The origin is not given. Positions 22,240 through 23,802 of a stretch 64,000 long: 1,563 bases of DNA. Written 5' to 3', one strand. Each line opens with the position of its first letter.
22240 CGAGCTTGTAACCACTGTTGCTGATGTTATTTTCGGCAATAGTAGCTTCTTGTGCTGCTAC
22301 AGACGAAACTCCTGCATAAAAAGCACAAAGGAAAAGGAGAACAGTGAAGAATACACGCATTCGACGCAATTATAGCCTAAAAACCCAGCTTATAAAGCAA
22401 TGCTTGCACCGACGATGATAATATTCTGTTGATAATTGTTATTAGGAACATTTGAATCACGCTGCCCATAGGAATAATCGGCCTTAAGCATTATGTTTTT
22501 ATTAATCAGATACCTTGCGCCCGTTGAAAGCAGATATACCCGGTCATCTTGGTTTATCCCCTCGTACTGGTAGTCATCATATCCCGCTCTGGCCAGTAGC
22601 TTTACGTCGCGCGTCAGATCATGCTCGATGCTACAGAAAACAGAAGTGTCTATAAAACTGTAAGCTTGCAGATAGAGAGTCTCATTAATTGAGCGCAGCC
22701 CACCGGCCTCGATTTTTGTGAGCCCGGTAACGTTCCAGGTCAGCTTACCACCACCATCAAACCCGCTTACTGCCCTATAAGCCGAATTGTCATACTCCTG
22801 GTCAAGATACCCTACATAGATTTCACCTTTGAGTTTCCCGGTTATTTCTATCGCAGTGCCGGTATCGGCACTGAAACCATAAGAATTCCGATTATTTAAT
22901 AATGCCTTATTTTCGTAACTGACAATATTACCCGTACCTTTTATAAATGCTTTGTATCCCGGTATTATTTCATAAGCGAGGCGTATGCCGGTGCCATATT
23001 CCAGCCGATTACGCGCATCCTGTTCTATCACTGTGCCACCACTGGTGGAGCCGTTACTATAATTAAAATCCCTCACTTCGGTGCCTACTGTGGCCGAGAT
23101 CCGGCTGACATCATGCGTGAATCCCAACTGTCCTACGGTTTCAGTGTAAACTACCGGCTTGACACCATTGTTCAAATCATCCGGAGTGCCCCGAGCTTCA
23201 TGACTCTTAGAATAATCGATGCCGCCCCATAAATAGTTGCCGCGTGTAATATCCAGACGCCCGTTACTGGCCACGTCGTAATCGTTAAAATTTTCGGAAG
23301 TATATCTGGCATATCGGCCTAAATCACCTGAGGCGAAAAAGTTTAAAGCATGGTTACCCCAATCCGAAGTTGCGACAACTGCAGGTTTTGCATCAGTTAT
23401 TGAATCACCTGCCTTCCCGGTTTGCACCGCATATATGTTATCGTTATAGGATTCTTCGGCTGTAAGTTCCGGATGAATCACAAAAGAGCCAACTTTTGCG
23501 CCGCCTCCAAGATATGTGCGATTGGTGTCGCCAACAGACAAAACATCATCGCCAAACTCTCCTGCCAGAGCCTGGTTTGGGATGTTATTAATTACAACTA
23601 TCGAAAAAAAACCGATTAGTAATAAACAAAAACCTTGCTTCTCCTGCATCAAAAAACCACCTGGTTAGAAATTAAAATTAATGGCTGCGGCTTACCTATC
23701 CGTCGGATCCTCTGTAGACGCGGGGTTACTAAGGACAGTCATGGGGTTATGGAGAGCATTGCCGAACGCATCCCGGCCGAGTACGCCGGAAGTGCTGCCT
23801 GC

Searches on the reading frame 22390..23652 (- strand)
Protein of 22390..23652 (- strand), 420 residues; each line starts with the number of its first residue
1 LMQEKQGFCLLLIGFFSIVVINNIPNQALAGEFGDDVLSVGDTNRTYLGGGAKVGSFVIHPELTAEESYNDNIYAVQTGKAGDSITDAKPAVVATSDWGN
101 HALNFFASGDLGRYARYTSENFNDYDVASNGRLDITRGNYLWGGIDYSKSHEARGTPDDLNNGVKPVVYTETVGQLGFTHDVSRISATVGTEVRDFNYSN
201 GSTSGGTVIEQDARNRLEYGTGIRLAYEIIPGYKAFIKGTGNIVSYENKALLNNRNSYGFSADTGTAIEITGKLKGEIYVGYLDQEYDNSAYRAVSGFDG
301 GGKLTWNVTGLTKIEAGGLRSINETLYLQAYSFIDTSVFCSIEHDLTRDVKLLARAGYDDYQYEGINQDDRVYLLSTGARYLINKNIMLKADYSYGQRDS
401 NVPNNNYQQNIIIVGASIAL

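Call 18: search_protein_families(library=pfam, max_evalue=0.01, proteins=[window:22390-23652:-])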
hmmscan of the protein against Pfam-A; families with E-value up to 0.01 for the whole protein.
window:22390-23652:- (420 aa): 1 family
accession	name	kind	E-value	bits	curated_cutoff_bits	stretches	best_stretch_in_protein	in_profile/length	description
PF10082.15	BBP2_2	-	8.7e-96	321.5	23.7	1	50-417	6-375/378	Putative beta-barrel porin 2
